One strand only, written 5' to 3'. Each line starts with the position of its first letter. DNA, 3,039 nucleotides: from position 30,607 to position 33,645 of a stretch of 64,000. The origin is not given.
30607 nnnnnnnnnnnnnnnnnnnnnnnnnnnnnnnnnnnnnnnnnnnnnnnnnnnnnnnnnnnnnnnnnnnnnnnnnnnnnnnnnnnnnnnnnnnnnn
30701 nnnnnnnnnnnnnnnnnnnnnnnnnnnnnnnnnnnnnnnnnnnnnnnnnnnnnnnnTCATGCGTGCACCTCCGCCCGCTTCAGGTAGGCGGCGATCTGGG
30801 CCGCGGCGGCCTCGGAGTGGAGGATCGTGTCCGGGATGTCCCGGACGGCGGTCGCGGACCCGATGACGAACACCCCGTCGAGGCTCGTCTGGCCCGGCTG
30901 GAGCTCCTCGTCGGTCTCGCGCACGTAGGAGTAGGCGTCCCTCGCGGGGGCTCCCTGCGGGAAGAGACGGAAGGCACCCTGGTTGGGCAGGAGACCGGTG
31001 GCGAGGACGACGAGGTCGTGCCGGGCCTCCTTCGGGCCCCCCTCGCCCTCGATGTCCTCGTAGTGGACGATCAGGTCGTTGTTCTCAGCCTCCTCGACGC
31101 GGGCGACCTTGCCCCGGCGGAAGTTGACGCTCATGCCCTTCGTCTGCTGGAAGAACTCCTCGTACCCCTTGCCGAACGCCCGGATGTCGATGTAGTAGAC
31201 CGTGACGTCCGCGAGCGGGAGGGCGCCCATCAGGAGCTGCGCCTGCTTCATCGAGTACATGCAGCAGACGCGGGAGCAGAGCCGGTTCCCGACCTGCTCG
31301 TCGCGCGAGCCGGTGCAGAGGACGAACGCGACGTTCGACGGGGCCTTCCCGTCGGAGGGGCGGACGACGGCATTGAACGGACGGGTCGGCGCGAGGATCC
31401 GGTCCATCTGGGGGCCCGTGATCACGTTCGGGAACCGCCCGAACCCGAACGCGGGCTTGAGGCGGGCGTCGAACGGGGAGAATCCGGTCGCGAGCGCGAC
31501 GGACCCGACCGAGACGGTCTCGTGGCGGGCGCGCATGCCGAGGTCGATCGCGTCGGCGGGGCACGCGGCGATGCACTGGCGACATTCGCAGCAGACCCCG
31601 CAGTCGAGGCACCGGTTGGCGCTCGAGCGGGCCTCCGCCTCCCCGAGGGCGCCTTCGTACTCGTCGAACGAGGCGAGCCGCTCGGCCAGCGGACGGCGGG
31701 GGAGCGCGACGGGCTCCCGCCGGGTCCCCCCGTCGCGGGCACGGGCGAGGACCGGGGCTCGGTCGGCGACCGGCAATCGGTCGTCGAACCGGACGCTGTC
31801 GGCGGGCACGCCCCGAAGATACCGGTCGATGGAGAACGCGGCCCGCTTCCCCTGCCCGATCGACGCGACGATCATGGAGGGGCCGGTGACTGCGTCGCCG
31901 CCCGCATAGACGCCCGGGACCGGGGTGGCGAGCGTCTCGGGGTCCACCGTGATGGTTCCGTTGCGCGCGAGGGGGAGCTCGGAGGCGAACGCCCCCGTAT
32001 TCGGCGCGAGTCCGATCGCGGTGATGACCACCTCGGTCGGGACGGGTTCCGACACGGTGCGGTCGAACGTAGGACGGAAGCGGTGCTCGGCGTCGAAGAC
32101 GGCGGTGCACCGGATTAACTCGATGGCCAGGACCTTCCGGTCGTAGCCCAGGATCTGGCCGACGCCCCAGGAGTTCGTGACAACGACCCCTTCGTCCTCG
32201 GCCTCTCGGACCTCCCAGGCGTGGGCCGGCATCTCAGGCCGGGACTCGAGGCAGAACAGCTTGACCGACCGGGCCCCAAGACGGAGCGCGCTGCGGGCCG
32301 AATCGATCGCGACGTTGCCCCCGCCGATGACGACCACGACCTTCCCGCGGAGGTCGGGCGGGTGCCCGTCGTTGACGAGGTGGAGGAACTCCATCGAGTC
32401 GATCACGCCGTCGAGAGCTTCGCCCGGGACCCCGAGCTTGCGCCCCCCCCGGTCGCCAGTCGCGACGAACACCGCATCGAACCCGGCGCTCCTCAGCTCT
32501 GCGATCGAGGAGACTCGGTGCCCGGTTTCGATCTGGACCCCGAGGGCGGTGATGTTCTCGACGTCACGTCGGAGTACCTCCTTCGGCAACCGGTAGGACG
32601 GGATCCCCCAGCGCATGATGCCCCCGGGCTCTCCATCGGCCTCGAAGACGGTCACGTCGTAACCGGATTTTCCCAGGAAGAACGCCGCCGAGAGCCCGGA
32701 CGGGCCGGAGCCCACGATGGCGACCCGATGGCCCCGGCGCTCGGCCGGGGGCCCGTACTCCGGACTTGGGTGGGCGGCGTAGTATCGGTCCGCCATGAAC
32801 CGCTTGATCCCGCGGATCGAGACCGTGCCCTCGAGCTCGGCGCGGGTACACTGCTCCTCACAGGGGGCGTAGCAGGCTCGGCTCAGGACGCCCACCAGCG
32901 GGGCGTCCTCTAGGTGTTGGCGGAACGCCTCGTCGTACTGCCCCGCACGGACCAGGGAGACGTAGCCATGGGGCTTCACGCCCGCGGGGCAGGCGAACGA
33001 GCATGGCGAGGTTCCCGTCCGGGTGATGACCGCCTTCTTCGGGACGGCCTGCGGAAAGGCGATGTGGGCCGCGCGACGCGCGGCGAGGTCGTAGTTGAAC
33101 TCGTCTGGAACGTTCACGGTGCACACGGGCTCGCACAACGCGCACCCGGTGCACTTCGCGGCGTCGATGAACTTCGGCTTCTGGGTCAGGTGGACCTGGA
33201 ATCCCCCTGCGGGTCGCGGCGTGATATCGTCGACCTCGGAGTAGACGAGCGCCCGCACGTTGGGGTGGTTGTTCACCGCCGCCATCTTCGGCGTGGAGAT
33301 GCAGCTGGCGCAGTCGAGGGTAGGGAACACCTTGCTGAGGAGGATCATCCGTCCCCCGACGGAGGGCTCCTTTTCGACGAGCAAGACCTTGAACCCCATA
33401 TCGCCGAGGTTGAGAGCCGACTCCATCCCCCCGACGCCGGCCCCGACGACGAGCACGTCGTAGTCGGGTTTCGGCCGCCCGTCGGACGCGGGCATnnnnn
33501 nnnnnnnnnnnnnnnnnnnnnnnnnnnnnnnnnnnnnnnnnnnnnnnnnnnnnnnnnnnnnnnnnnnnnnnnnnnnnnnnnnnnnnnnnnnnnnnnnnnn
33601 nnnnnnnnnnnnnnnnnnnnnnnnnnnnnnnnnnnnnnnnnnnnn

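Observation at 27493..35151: Atypical nine-gene Hdr-like / sulfur-relay operon: HdrB-HdrC-wH-HdrA-(HdrA with inserted GltD/NfnB module)-MvhD-TusA-ArsR-DsrE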

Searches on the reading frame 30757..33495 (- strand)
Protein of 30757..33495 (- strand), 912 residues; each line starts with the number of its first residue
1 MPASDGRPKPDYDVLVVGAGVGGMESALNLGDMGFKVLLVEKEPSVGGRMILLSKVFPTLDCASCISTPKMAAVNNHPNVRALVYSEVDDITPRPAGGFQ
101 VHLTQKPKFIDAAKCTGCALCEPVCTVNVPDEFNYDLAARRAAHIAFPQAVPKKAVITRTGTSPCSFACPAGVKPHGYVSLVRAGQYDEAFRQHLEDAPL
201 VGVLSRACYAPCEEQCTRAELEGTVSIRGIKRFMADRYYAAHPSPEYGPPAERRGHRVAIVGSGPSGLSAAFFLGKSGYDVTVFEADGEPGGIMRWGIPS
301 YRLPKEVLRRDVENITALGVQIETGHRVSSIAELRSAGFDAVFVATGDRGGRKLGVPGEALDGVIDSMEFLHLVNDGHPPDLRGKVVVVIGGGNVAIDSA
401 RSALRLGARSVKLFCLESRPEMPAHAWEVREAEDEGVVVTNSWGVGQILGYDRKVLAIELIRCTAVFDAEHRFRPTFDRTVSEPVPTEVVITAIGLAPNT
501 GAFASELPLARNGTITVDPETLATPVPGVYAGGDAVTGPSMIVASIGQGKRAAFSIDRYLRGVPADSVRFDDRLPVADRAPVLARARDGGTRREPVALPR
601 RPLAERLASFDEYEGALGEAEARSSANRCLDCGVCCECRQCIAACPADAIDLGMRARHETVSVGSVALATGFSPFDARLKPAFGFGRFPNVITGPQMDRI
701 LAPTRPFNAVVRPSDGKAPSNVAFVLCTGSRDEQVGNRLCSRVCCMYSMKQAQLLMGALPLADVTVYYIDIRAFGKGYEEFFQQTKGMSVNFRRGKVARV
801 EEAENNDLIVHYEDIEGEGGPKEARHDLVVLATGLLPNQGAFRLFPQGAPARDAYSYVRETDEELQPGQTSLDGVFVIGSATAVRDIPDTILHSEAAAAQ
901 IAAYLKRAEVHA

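Call 4: search_protein_families(library=pfam, proteins=[window:30757-33495:-], max_evalue=0.01)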
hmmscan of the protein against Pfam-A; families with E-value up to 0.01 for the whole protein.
window:30757-33495:- (912 aa): 21 families
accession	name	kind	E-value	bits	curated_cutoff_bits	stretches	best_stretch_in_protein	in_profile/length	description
PF07992.20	Pyr_redox_2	-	3.5e-42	145.2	26.1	2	257-549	2-291/291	Pyridine nucleotide-disulphide oxidoreductase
PF13450.12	NAD_binding_8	-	9e-17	61.6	21.9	2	260-294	1-35/68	NAD(P)-binding Rossmann-like domain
PF13738.12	Pyr_redox_3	-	2.9e-14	53.5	30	1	341-533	127-305/305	Pyridine nucleotide-disulphide oxidoreductase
PF14691.11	Fer4_20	-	5.6e-13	49.1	25.8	1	162-239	29-109/113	Dihydroprymidine dehydrogenase domain II, 4Fe-4S cluster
PF12831.13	FAD_oxidored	-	1.9e-12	47.6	27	2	13-50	1-38/416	FAD dependent oxidoreductase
PF01266.30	DAO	-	2.2e-12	47.6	27.9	2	257-291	1-35/353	FAD dependent oxidoreductase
PF00890.30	FAD_binding_2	-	7.8e-12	45.5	20.4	2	13-48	1-36/414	FAD binding domain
PF00070.33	Pyr_redox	-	3.4e-11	43.9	22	1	257-291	1-35/82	Pyridine nucleotide-disulphide oxidoreductase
PF01946.23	Thi4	-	1e-10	41.7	26.2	2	258-297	20-60/235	Thi4 family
PF01494.25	FAD_binding_3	-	1.8e-09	37.7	22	2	257-287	3-33/349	FAD binding domain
PF01593.30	Amino_oxidase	-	2.7e-09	37.2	19.8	0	266-292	2-28/443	Flavin containing amine oxidoreductase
PF03486.20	HI0933_like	-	3.5e-09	36.9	50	2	13-50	2-39/244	HI0933-like protein Rossmann domain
PF01134.28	GIDA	-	1.1e-07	31.8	22.1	1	13-43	1-31/391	Glucose inhibited division protein A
PF13241.12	NAD_binding_7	-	2.1e-07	31.9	22.1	1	381-422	4-44/104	Putative NAD(P)-binding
PF01262.27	AlaDh_PNT_C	-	8.9e-07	29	23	0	386-409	30-53/214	Alanine dehydrogenase/PNT, C-terminal domain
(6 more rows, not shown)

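Call 5: search_protein_families(library=ncbifam, proteins=[window:30757-33495:-], max_evalue=0.001)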
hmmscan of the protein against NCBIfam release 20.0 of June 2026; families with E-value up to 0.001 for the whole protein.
window:30757-33495:- (912 aa): 130 families (the best 25 are shown)
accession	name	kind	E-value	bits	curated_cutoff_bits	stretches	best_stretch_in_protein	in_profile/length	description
NF009410.0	PRK12771.1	subfamily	8.6e-143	476.9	516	2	150-651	35-530/566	NAD(P)-binding protein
NF040770.1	hetero_SS_HdrA2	exception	8.4e-131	437.5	1100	2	628-911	283-566/777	CoB-CoM heterodisulfide reductase HdrA2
NF009454.0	PRK12814.1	equivalog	4.2e-107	359.1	916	1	162-641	101-580/657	putative NADPH-dependent glutamate synthase small subunit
NF010590.0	PRK13984.1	equivalog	1.7e-98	330.3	946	1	164-561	197-607/611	putative oxidoreductase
NF041778.1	hetero_SS_HdrA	equivalog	9.6e-93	311.4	1400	2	635-908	300-573/771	ferredoxin:CoB-CoM heterodisulfide reductase subunit HdrA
NF041891.1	hdrA_Methbact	equivalog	1.2e-88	298.2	1300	2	630-906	282-557/762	ferredoxin:CoB-CoM heterodisulfide reductase subunit HdrA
NF009414.0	PRK12778.1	equivalog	2.1e-83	280.9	1103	1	162-561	336-750/752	bifunctional dihydroorotate dehydrogenase B NAD binding subunit/NADPH-dependent glutamate synthase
TIGR03315.1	Se_ygfK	equivalog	4.7e-80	269.3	835.3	1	152-649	434-901/1012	putative selenate reductase subunit YgfK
TIGR01316.1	gltA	equivalog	1.3e-76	258.3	471.75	1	158-560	31-449/449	NADPH-dependent glutamate synthase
TIGR01317.1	GOGAT_sm_gam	subfamily_domain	3.4e-64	217.5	447.7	1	161-562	48-480/485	glutamate synthase small subunit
TIGR01318.1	gltD_gamma_fam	subfamily_domain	3.8e-61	207.1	482.95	1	159-561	44-466/467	glutamate synthase, small subunit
NF009409.0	PRK12770.1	subfamily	3.5e-59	200.7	343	1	251-562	14-352/360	putative glutamate synthase subunit beta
NF009413.0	PRK12775.1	equivalog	4.8e-57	193.5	1895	1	164-561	340-755/1006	putative trifunctional 2-polyprenylphenol hydroxylase/glutamate synthase subunit beta/ferritin domain-containing protein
NF009408.0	PRK12769.1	equivalog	1.1e-53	182.4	1003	1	162-560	233-651/659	formate-dependent uric acid utilization protein AegA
NF009415.0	PRK12779.1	equivalog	2.8e-53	181.1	1519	1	166-556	211-622/944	putative bifunctional glutamate synthase subunit beta/2-polyprenylphenol hydroxylase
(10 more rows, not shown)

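Call 8: find_homologous_proteins(query=window:30757-33495:-)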
Query window:30757-33495:- (912 aa): 7518 proteins with E <= 0.001 among 8000 candidates; the best 120 are listed.
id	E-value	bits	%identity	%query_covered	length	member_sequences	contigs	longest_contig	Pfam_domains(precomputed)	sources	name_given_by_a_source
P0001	0.0e+0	1887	91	100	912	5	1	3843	PF13241.13,PF13450.13,PF07992.21,PF00070.34,PF03486.21,PF01134.29,PF01494.26,PF12831.14,PF01946.24,PF01266.31,PF01593.31,PF14691.12,PF00890.31,PF13738.13,PF01262.28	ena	-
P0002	0.0e+0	1743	83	99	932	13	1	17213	PF13241.13,PF13450.13,PF07992.21,PF00070.34,PF03486.21,PF01134.29,PF01494.26,PF12831.14,PF01946.24,PF01266.31,PF01593.31,PF14691.12,PF00890.31,PF13738.13,PF01262.28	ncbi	-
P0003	0.0e+0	1740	83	99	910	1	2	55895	PF13241.13,PF13450.13,PF07992.21,PF00070.34,PF03486.21,PF01134.29,PF01494.26,PF12831.14,PF01946.24,PF01266.31,PF01593.31,PF14691.12,PF00890.31,PF13738.13,PF01262.28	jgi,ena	-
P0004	0.0e+0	1739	84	99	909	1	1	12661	PF13241.13,PF13450.13,PF07992.21,PF00070.34,PF03486.21,PF01134.29,PF01494.26,PF12831.14,PF01946.24,PF01266.31,PF01593.31,PF14691.12,PF00890.31,PF13738.13,PF01262.28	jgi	jgi:heterodisulfide reductase subunit A-like polyferredoxin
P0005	0.0e+0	1739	83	99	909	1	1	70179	PF13241.13,PF13450.13,PF07992.21,PF00070.34,PF03486.21,PF01134.29,PF01494.26,PF12831.14,PF01946.24,PF01266.31,PF01593.31,PF14691.12,PF00890.31,PF13738.13,PF01262.28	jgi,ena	-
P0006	0.0e+0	1738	83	99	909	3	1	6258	PF13241.13,PF13450.13,PF07992.21,PF00070.34,PF03486.21,PF01134.29,PF01494.26,PF12831.14,PF01946.24,PF01266.31,PF01593.31,PF14691.12,PF00890.31,PF13738.13,PF01262.28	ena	-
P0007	0.0e+0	1733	82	99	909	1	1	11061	PF13241.13,PF13450.13,PF07992.21,PF00070.34,PF03486.21,PF01134.29,PF01494.26,PF12831.14,PF01946.24,PF01266.31,PF01593.31,PF14691.12,PF00890.31,PF13738.13,PF01262.28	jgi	jgi:heterodisulfide reductase subunit A-like polyferredoxin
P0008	0.0e+0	1728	82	99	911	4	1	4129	PF13241.13,PF13450.13,PF07992.21,PF00070.34,PF03486.21,PF01134.29,PF01494.26,PF12831.14,PF01946.24,PF01266.31,PF01593.31,PF14691.12,PF00890.31,PF13738.13,PF01262.28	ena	-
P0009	0.0e+0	1719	82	99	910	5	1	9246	PF13241.13,PF13450.13,PF07992.21,PF00070.34,PF03486.21,PF01134.29,PF01494.26,PF12831.14,PF01946.24,PF01266.31,PF01593.31,PF14691.12,PF00890.31,PF13738.13,PF01262.28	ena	-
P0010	0.0e+0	1717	83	99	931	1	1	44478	PF13241.13,PF13450.13,PF07992.21,PF00070.34,PF03486.21,PF01134.29,PF01494.26,PF12831.14,PF01946.24,PF01266.31,PF01593.31,PF14691.12,PF00890.31,PF13738.13,PF01262.28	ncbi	-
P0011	0.0e+0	1714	82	99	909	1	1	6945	PF13241.13,PF13450.13,PF07992.21,PF00070.34,PF03486.21,PF01134.29,PF01494.26,PF12831.14,PF01946.24,PF01266.31,PF01593.31,PF14691.12,PF00890.31,PF13738.13,PF01262.28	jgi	jgi:heterodisulfide reductase subunit A-like polyferredoxin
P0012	0.0e+0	1702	81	99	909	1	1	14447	PF13241.13,PF13450.13,PF07992.21,PF00070.34,PF03486.21,PF01134.29,PF01494.26,PF12831.14,PF01946.24,PF01266.31,PF01593.31,PF14691.12,PF00890.31,PF13738.13,PF01262.28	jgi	jgi:heterodisulfide reductase subunit A2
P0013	0.0e+0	1697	81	99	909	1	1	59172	PF13241.13,PF13450.13,PF07992.21,PF00070.34,PF03486.21,PF01134.29,PF01494.26,PF12831.14,PF01946.24,PF01266.31,PF01593.31,PF14691.12,PF00890.31,PF13738.13,PF01262.28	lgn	-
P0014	0.0e+0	1697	81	100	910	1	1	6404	PF13241.13,PF13450.13,PF07992.21,PF00070.34,PF03486.21,PF13454.13,PF01134.29,PF01494.26,PF12831.14,PF01946.24,PF01266.31,PF01593.31,PF14691.12,PF00890.31,PF13738.13,PF01262.28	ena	-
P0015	0.0e+0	1696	81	99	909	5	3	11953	PF13241.13,PF13450.13,PF07992.21,PF00070.34,PF03486.21,PF01134.29,PF01494.26,PF12831.14,PF01946.24,PF01266.31,PF01593.31,PF14691.12,PF00890.31,PF13738.13,PF01262.28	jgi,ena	-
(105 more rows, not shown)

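Call 13: find_related_loci(query=window:30757-33495:-, collection=genome_contigs, flank=8000)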
Query window:30757-33495:- (912 aa) in genome_contigs; peptide patterns used: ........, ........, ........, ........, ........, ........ (x = any residue, [..] = any of these).
496 stretches matched a pattern; 396 encode a relative of the query (tblastn E <= 1e-3); the best 80 are kept; 80 distinct loci.
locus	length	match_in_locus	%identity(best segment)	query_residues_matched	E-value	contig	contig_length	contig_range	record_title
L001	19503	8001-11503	84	3-909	0e+0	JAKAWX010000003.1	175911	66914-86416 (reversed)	MAG: Thermoplasmata archaeon isolate YP4.bin89 NODE_77_length_175911_cov_3.825183, whole genome shotgun sequence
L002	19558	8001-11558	81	9-907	0e+0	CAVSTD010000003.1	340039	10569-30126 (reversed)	MAG: uncultured Thermoplasmata archaeon isolate MFD09222.bin.2.158 genome assembly, contig: contig_122051, whole genome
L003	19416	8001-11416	82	8-912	0e+0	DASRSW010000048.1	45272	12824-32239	MAG TPA_asm: Thermoplasmata archaeon isolate SMAG_U6346 k141_397947, whole genome shotgun sequence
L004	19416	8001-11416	81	8-907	0e+0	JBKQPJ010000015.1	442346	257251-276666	MAG: Thermoplasmata archaeon isolate MGr1A1B1C__bin_125 MGr1A1B1C_000000246299, whole genome shotgun sequence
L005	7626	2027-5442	79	8-912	0e+0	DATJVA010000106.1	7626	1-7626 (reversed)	MAG TPA_asm: Thermoplasmata archaeon isolate SMAG_U15060 k141_217019, whole genome shotgun sequence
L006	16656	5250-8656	80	11-909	0e+0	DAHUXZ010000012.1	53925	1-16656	MAG TPA_asm: Thermoplasmata archaeon isolate clean1967 NODE_12_length_53925_cov_5.587376, whole genome shotgun sequence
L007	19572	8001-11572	80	2-907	0e+0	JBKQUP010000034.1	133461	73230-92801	MAG: Thermoplasmata archaeon isolate SEr2D2E2F__bin_159 SEr2D2E2F_000000290384, whole genome shotgun sequence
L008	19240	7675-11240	81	12-907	0e+0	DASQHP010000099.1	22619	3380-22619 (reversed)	MAG TPA_asm: Thermoplasmata archaeon isolate SMAG_U11836 k141_1223202, whole genome shotgun sequence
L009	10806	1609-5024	80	8-912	0e+0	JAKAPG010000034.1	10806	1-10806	MAG: Thermoplasmata archaeon isolate YF1.bin60 NODE_7581_length_10806_cov_1.911602, whole genome shotgun sequence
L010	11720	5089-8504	77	2-912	0e+0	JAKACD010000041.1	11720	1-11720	MAG: Thermoplasmata archaeon isolate WH2.bin83 NODE_10013_length_11720_cov_3.822824, whole genome shotgun sequence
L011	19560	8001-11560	80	11-907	0e+0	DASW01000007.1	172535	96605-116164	MAG TPA_asm: Thermoplasmata archaeon UBA61 UBA61_contig_23812, whole genome shotgun sequence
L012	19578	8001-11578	79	4-907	0e+0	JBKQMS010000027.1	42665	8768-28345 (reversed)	MAG: Thermoplasmata archaeon isolate LABRr1A1B1C__bin_68 LABRr1A1B1C_000000137361, whole genome shotgun sequence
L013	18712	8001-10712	78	4-907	0e+0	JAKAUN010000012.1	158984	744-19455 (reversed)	MAG: Thermoplasmata archaeon isolate YP3.bin39 NODE_93_length_158984_cov_5.71935, whole genome shotgun sequence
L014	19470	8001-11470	77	8-907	0e+0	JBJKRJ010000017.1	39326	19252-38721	MAG: Thermoplasmata archaeon isolate Bin_56 S1Ck127_1172307_flag_0_multi_17.9913_len_39326, whole genome shotgun sequenc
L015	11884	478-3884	77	11-907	0e+0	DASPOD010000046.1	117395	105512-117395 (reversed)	MAG TPA_asm: Thermoplasmata archaeon isolate SMAG_U12138 k141_1368059, whole genome shotgun sequence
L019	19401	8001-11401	69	4-906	0e+0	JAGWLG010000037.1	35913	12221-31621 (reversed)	MAG: Thermoplasmata archaeon isolate REEB18 contig-150_1381, whole genome shotgun sequence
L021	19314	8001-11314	69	11-905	0e+0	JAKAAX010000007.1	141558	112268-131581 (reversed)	MAG: Thermoplasmata archaeon isolate WH2.bin11 NODE_90_length_141558_cov_4.074644, whole genome shotgun sequence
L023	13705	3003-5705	63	9-909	0e+0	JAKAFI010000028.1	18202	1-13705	MAG: Acidobacteria bacterium isolate WY1.bin89 NODE_4605_length_18202_cov_4.918617, whole genome shotgun sequence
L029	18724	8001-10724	60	3-911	0e+0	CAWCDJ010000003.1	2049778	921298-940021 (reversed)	MAG: Bryobacterales bacterium isolate MFD05502.bin.1.198 genome assembly, contig: contig_2628, whole genome shotgun sequ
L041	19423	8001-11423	80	9-912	0e+0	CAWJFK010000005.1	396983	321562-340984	MAG: uncultured Thermoplasmata archaeon isolate MFD09222.bin.2.161 genome assembly, contig: contig_132937, whole genome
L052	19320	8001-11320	55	1-910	0e+0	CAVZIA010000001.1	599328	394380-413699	MAG: uncultured Thermoleophilia bacterium isolate MFD02416.bin.2.102 genome assembly, contig: contig_11566, whole genome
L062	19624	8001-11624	47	7-907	0e+0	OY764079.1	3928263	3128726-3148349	MAG: Bacteroidales bacterium isolate db5b4c7c-2a0e-4d21-a2ad-7e45facec811 genome assembly, chromosome: 1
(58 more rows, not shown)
